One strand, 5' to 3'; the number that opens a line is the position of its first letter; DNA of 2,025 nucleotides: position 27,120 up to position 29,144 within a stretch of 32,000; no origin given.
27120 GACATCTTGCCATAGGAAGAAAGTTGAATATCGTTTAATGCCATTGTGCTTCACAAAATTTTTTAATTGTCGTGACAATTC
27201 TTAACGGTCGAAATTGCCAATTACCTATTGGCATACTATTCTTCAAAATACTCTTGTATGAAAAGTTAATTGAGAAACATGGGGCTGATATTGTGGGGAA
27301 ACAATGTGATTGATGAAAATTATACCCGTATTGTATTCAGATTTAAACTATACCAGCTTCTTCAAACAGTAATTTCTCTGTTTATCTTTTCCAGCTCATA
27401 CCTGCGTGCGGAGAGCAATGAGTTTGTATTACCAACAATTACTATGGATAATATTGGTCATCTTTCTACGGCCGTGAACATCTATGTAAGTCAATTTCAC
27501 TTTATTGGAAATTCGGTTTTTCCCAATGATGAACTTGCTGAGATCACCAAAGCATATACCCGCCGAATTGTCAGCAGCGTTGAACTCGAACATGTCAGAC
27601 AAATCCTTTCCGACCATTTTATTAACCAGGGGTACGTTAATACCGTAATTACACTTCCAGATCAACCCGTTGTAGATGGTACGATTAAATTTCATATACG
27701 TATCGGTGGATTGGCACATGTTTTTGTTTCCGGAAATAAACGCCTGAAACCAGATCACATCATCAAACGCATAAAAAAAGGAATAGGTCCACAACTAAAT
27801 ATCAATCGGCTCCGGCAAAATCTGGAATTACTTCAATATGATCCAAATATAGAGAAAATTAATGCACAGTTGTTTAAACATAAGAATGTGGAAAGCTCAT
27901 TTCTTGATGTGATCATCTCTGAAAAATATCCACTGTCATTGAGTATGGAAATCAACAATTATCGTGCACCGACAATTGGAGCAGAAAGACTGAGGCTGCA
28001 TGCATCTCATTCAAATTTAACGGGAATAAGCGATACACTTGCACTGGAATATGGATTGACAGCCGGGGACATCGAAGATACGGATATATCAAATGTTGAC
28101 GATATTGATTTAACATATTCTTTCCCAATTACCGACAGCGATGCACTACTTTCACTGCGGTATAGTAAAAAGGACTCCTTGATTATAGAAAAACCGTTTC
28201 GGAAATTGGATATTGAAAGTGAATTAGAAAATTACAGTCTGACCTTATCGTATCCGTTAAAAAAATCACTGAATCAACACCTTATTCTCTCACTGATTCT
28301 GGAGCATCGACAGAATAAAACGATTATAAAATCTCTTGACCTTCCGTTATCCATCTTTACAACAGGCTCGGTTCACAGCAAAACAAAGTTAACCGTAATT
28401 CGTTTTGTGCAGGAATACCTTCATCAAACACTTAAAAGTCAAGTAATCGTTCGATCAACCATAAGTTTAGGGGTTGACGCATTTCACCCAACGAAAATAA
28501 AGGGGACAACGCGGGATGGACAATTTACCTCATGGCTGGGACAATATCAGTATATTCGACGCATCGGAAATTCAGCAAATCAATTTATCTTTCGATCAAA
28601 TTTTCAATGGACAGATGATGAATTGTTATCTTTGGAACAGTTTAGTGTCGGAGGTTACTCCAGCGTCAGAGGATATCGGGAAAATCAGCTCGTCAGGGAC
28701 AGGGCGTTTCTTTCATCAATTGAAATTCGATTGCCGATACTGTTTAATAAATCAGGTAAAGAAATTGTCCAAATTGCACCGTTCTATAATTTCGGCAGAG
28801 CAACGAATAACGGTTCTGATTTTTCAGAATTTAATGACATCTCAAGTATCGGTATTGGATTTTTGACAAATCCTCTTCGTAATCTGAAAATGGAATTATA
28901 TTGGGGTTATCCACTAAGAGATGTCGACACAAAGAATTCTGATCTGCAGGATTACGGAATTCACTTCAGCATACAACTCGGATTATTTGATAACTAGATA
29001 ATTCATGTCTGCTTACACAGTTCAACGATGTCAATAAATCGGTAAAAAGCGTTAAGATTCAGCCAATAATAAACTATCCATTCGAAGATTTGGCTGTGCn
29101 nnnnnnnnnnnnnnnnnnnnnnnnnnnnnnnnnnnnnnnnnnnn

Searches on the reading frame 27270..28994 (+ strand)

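Call 15: search_protein_families(library=pfam, proteins=[window:27270-28994:+], max_evalue=0.001)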
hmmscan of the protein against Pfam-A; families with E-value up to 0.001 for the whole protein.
window:27270-28994:+ (575 aa): 4 families
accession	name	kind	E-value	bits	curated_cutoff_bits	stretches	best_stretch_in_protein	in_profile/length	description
PF03865.19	ShlB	-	5.6e-30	105.3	22.7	1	213-530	6-308/311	Haemolysin secretion/activation protein ShlB/FhaC/HecB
PF08479.16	POTRA_2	-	2.2e-14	53.5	24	1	73-141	3-71/76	POTRA domain, ShlB-type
PF01103.29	Omp85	-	1.6e-11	44.8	24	1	415-568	151-321/325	Omp85 superfamily domain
PF07244.20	POTRA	-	2.8e-07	31.6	21.3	1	72-143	2-76/79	Surface antigen variable number repeat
